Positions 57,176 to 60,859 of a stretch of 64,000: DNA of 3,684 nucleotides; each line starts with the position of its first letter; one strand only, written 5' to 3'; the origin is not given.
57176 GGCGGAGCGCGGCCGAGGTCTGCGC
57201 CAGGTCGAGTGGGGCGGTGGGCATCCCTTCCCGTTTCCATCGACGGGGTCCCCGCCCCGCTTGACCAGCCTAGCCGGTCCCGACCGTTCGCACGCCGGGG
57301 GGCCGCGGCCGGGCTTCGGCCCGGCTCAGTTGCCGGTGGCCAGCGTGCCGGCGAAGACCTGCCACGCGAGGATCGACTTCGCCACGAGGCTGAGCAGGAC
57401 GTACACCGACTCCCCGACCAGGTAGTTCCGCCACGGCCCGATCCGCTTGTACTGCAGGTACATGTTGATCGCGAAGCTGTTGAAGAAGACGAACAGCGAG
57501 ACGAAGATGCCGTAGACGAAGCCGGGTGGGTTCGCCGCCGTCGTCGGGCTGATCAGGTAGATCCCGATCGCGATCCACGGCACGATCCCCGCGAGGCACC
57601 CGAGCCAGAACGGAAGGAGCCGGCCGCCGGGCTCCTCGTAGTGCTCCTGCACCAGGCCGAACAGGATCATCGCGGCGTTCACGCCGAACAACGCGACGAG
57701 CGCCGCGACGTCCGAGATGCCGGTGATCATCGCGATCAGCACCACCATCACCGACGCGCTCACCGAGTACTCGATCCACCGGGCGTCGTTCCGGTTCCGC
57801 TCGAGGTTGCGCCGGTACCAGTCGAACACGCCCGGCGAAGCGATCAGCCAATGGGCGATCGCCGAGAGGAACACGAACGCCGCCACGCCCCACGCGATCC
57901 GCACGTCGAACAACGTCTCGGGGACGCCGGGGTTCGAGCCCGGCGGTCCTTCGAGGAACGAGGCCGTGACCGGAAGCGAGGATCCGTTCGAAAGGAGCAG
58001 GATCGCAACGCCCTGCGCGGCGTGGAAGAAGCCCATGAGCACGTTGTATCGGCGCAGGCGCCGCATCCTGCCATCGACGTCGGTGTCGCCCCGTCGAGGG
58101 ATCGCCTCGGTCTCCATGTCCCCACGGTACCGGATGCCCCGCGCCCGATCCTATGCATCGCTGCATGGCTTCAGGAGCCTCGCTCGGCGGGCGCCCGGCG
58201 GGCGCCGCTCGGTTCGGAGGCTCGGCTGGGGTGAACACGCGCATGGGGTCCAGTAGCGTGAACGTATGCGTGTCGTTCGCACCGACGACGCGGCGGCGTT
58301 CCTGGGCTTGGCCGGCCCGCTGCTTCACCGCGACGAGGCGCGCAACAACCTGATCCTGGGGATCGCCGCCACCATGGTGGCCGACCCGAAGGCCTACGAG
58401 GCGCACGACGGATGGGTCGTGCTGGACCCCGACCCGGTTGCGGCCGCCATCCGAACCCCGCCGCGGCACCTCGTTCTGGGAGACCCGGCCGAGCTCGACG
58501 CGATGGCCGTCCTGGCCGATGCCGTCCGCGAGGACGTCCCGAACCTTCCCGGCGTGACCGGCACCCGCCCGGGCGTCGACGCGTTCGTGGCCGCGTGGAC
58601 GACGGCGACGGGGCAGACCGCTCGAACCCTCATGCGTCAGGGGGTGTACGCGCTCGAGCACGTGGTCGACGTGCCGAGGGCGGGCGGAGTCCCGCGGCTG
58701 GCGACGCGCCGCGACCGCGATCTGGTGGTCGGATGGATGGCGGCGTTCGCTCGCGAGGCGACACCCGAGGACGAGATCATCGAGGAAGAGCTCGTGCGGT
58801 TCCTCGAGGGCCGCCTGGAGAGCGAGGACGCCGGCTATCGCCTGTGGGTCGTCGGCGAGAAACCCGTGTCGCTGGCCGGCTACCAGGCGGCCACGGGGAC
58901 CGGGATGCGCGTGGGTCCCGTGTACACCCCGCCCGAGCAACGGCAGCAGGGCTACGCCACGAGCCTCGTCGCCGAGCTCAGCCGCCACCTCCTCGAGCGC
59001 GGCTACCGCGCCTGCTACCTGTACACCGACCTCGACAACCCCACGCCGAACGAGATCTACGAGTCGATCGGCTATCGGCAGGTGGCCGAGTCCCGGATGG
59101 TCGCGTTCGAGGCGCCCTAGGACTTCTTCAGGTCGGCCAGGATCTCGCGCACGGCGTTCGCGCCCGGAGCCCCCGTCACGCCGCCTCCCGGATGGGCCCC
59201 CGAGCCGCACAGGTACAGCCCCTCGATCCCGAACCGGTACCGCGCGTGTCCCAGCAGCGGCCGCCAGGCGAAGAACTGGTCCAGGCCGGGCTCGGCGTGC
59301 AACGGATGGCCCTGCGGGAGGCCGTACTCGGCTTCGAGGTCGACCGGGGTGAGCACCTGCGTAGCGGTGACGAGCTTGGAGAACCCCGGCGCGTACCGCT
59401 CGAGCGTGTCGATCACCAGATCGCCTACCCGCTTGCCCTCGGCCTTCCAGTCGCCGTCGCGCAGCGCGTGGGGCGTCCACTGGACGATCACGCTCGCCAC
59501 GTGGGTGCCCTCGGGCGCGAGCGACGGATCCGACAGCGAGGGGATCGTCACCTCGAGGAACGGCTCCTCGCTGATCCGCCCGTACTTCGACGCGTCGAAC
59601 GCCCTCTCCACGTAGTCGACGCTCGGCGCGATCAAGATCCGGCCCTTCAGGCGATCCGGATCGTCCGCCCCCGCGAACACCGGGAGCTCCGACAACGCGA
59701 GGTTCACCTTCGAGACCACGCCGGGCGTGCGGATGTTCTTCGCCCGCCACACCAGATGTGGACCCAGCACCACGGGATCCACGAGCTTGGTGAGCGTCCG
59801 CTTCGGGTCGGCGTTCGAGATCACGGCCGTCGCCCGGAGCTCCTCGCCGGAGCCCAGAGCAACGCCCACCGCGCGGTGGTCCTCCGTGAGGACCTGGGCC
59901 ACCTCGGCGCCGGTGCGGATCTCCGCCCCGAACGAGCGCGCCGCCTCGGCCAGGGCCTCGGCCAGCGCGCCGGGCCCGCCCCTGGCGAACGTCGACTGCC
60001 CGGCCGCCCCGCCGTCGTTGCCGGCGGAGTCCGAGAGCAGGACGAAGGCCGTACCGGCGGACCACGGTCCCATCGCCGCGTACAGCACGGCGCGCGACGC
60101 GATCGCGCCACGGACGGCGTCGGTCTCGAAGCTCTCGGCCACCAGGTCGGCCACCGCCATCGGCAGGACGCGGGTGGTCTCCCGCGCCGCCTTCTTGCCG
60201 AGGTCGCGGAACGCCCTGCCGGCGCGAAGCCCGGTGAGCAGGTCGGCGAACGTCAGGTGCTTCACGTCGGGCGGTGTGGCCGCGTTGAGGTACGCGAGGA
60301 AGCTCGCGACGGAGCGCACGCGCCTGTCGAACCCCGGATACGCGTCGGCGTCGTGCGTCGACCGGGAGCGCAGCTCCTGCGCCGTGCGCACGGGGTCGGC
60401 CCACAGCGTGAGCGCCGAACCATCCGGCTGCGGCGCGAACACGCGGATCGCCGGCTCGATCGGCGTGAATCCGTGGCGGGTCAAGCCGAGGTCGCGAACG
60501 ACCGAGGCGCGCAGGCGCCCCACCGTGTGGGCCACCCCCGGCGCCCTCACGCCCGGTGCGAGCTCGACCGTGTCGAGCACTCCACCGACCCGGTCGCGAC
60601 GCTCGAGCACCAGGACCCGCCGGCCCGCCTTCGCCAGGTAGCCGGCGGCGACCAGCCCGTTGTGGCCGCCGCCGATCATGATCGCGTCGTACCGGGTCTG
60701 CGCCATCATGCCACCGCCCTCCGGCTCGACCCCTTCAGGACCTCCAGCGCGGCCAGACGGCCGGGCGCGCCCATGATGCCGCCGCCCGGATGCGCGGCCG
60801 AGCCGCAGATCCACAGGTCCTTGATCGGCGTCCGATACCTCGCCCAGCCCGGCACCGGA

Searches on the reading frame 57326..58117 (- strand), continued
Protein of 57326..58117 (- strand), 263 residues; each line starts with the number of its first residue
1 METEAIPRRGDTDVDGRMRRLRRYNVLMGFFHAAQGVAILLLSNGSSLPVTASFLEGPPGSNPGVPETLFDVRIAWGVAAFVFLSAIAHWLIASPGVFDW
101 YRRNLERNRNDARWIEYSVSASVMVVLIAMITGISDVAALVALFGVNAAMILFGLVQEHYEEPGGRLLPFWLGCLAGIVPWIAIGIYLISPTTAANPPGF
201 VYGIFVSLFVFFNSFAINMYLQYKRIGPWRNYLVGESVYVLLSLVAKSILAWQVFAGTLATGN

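Call 20: search_solved_structures(query=window:57326-58117:-, show_alignments=2)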
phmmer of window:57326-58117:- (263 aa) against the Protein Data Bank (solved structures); distinct sequences matched with E-value up to 0.001: 6.
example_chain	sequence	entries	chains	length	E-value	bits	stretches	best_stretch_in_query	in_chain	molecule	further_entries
9ljj_A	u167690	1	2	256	2.7e-81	276.1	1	18-260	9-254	Heliorhodopsin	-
6su3_X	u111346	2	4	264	2.8e-81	276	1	18-260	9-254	48C12 heliorhodopsin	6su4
6uh3_A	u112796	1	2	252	3.9e-81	275.6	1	18-259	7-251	Heliorhodopsin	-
6is6_A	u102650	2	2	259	3.5e-64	220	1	17-259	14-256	heliorhodopsin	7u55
7clj_A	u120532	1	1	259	8.3e-64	218.7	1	17-259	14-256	heliorhodopsin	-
9vfc_A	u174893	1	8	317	1.9e-37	132.3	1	71-258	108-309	heliorhodopsin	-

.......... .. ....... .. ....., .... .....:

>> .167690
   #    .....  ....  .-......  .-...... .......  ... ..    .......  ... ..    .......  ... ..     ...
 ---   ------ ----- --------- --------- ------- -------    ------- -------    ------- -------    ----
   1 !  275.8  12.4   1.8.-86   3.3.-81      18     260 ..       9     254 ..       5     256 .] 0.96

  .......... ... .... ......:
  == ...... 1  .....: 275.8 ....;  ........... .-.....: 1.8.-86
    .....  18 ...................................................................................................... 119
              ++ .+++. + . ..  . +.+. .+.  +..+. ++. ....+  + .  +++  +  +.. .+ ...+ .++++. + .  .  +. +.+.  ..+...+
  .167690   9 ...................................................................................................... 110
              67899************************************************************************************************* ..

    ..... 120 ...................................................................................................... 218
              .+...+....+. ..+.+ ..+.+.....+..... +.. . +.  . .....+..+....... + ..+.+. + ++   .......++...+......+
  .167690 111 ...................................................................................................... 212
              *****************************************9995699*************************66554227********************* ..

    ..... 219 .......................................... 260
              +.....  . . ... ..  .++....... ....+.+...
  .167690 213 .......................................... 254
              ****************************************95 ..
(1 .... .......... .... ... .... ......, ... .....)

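Call 46: find_encoding_contigs(protein=P0003, flank=5000, max_places=3)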
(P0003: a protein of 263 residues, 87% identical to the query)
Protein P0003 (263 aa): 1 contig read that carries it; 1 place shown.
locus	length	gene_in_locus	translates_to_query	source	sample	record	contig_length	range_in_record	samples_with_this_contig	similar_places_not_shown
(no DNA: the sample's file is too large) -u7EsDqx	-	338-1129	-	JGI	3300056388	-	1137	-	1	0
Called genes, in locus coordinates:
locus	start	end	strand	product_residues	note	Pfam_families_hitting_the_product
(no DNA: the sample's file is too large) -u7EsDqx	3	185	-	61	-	?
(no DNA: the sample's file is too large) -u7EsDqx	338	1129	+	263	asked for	PF18761:Heliorhodopsin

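Call 47: find_encoding_contigs(protein=P0005, flank=5000, max_places=3)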
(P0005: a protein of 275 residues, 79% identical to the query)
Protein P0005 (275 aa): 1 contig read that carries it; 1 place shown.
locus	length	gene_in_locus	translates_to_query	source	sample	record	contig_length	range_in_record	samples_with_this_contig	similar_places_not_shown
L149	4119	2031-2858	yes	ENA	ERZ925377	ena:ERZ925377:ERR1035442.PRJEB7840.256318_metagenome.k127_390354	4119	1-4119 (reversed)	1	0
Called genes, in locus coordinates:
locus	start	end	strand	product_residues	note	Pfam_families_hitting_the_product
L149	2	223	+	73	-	?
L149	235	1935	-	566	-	PF08245:Mur_ligase_M, PF02875:Mur_ligase_C (weak)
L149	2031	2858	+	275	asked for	PF18761:Heliorhodopsin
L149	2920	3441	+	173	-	PF13302:Acetyltransf_3, PF00583:Acetyltransf_1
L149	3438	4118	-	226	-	?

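Call 48: find_encoding_contigs(protein=P0006, flank=5000, max_places=3)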
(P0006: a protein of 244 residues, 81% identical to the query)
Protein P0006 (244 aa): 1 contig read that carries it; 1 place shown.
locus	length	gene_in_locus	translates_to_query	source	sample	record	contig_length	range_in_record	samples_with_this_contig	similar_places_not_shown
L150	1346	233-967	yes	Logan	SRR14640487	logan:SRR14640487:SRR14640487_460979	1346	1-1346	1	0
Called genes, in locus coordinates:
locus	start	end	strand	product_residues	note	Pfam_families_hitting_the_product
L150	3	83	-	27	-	?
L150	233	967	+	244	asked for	PF18761:Heliorhodopsin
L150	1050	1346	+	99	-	?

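Call 62: find_encoding_contigs(protein=P0019, flank=5000, max_places=3)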
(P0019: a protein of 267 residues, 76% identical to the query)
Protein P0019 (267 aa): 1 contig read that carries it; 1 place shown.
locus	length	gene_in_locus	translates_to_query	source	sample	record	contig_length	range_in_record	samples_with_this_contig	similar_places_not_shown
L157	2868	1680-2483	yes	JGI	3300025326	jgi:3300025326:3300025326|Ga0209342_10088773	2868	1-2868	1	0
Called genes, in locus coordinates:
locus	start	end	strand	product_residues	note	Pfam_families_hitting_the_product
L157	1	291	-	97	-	?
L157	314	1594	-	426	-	PF05977:MFS_3, PF07690:MFS_1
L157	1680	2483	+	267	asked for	PF18761:Heliorhodopsin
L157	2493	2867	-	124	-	?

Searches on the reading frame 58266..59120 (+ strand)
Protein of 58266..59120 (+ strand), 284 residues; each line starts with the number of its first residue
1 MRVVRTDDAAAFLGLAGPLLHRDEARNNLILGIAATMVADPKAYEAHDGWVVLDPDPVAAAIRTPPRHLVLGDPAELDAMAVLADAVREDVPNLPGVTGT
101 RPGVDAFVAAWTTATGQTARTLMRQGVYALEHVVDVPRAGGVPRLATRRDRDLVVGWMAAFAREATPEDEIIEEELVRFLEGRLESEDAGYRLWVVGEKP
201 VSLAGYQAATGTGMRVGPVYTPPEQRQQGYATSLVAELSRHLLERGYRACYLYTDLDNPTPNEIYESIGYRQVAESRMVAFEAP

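Call 7: search_protein_families(library=pfam, proteins=[window:58266-59120:+])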
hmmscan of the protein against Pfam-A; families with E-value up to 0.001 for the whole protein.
window:58266-59120:+ (284 aa): 5 families
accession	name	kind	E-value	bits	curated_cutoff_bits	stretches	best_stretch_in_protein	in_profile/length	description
PF08445.16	FR47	-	2.5e-09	37.4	22.1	1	216-277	24-84/86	FR47-like protein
PF00583.31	Acetyltransf_1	-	8.1e-08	33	20.7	1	175-270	19-116/116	Acetyltransferase (GNAT) family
PF13508.13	Acetyltransf_7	-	4e-06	27.6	27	1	191-271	3-83/84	Acetyltransferase (GNAT) domain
PF13673.13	Acetyltransf_10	-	2.6e-05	24.7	23.6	1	188-277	28-114/128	Acetyltransferase (GNAT) domain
PF13527.13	Acetyltransf_9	-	2.7e-05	24.6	25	1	216-272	75-126/127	Acetyltransferase (GNAT) domain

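Call 8: search_protein_families(library=ncbifam, proteins=[window:58266-59120:+])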
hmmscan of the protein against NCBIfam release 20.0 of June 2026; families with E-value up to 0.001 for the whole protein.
window:58266-59120:+ (284 aa): 5 families
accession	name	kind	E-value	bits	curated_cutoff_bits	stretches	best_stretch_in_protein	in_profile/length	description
TIGR01575.1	rimI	equivalog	1.5e-05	25.2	86.4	1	184-277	27-119/132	ribosomal protein S18-alanine N-acetyltransferase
NF002959.0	PRK03624.1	equivalog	9.2e-05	22.2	124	1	221-274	80-133/147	GNAT family acetyltransferase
NF040504.1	resist_ArsN1b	equivalog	0.00024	20.9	210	1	218-281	81-144/159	arsinothricin resistance N-acetyltransferase ArsN1 family B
TIGR03448.1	mycothiol_MshD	equivalog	0.00056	19.3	163.1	0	240-273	255-288/294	mycothiol synthase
NF049894.1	CG3035_N_ac_Glu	equivalog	0.00074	18.8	280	0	218-279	237-298/300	N-acetylglutamate synthase, CG3035 family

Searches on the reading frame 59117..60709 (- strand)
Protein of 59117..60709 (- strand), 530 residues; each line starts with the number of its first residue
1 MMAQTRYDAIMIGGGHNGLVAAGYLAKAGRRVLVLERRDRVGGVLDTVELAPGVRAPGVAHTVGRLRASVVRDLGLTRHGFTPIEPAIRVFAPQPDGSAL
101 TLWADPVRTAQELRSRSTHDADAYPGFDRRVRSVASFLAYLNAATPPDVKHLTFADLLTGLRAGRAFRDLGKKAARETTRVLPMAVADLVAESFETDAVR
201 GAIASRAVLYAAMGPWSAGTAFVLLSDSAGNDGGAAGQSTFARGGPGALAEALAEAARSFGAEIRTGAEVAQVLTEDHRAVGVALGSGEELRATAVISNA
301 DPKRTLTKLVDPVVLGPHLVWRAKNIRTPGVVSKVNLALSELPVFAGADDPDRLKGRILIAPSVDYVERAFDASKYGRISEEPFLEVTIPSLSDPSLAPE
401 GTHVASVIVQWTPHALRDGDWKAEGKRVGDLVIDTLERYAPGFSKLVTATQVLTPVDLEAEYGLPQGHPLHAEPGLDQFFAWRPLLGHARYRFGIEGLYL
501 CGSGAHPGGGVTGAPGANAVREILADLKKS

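Call 7: search_protein_families(library=pfam, proteins=[window:59117-60709:-])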
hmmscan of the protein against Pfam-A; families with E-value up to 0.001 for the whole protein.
window:59117-60709:- (530 aa): 10 families
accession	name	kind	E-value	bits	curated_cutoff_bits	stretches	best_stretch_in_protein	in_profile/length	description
PF01593.30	Amino_oxidase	-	4.6e-18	66.2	19.8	1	18-514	3-431/443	Flavin containing amine oxidoreductase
PF13450.12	NAD_binding_8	-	6e-11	42.9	21.9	1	12-63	2-52/68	NAD(P)-binding Rossmann-like domain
PF01266.30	DAO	-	3e-08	34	27.9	2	245-303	147-205/353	FAD dependent oxidoreductase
PF07992.20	Pyr_redox_2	-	2.8e-06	27.4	26.1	0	9-45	145-181/291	Pyridine nucleotide-disulphide oxidoreductase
PF03486.20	HI0933_like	-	7.4e-06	26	50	1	8-42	2-36/244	HI0933-like protein Rossmann domain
PF00070.33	Pyr_redox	-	1.5e-05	25.8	22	0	10-46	3-39/82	Pyridine nucleotide-disulphide oxidoreductase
PF00890.30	FAD_binding_2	-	2.6e-05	24.1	20.4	0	8-43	1-36/414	FAD binding domain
PF01494.25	FAD_binding_3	-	5.1e-05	23.1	22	0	7-39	2-34/349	FAD binding domain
PF12831.13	FAD_oxidored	-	0.00014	21.8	27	0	8-45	1-38/416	FAD dependent oxidoreductase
PF01946.23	Thi4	-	0.00098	18.9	26.2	0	6-43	17-55/235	Thi4 family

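Call 8: search_protein_families(library=ncbifam, proteins=[window:59117-60709:-])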
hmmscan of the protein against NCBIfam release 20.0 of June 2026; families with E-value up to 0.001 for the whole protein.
window:59117-60709:- (530 aa): 45 families (the best 25 are shown)
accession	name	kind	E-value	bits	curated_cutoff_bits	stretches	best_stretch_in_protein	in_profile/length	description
NF045689.1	BCarotKetCrtO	equivalog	2.5e-74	250.8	1000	1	6-525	3-537/563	beta-carotene ketolase CrtO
TIGR02734.1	crtI_fam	subfamily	1.2e-43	149.6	238.1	1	9-513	1-476/504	phytoene desaturase family protein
TIGR02730.1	carot_isom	equivalog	5.7e-28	98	586.9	3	237-332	219-315/493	carotenoid isomerase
NF045637.1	carotdesatCrtDProt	equivalog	1.1e-24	86.8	580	1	10-524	2-483/485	1-hydroxycarotenoid 3,4-desaturase CrtD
NF058655.1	CrtID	equivalog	4.7e-19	68.6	640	2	241-511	214-467/478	bifunctional phytoene desaturase/3,4-desaturase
NF005560.0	PRK07233.1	equivalog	5.3e-13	48.6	252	2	11-50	5-44/435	hypothetical protein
TIGR02733.1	desat_CrtD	equivalog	4.6e-11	42.1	549.7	1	9-114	4-112/492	C-3',4' desaturase CrtD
NF042421.1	hydcarot_desat_CrtD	equivalog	3e-10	39.2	500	1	243-512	220-470/487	1-hydroxycarotenoid 3,4-desaturase CrtD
NF006130.0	PRK08274.1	equivalog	1.5e-09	37.2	369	1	237-298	122-187/467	FAD-dependent tricarballylate dehydrogenase TcuA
NF003585.0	PRK05249.1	equivalog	3.6e-08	32.5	465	1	2-44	2-44/464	Si-specific NAD(P)(+) transhydrogenase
TIGR02032.1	GG-red-SF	subfamily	7.8e-08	32.4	158.8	1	7-41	1-35/297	geranylgeranyl reductase family protein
NF005545.0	PRK07208.1-1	equivalog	9.5e-08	30.8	451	1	4-50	5-52/504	hypothetical protein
NF005546.0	PRK07208.1-2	equivalog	1.1e-07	30.8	418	0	240-291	245-296/527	hypothetical protein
NF005547.0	PRK07208.1-3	equivalog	2e-07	30.1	380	0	8-47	6-45/465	hypothetical protein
TIGR03467.1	HpnE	equivalog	2.7e-07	30.2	283.05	1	10-44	2-36/430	hydroxysqualene dehydroxylase HpnE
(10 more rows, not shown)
